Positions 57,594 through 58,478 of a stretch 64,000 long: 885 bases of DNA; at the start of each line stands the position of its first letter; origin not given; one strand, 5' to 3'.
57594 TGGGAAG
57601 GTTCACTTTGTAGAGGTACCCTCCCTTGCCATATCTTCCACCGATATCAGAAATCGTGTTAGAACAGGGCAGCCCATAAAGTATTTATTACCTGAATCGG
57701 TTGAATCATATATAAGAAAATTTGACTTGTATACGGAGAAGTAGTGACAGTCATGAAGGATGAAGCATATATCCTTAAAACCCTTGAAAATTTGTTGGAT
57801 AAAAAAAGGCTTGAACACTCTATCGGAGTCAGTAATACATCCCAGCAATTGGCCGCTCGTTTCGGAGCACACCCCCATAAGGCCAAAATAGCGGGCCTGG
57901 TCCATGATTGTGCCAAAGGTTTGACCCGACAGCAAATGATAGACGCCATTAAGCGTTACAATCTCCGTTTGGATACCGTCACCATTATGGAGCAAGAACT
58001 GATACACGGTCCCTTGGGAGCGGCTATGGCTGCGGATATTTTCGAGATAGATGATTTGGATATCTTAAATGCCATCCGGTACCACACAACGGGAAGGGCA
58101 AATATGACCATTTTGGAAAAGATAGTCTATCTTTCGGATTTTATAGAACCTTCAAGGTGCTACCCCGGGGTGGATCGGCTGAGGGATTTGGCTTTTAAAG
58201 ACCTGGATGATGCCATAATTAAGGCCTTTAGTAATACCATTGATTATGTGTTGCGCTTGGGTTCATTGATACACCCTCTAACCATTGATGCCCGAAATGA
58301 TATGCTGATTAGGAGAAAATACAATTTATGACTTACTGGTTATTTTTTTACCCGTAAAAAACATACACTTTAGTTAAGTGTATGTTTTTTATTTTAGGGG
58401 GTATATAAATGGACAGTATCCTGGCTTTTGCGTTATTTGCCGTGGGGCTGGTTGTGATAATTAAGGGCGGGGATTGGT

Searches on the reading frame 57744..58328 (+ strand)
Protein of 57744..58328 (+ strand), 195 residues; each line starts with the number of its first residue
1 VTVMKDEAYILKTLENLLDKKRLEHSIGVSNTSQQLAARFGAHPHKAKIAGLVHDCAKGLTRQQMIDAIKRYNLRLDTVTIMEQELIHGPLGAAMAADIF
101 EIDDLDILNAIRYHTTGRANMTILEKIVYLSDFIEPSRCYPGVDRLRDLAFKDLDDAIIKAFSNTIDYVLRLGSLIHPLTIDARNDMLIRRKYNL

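Call 52: search_protein_families(library=pfam, proteins=[window:57744-58328:+], max_evalue=0.00001)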
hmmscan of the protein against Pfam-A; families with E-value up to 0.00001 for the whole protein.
window:57744-58328:+ (195 aa): 1 family
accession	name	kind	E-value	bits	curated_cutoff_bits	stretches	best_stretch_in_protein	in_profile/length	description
PF01966.28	HD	-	2.1e-16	60.7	22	1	22-132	1-111/116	HD domain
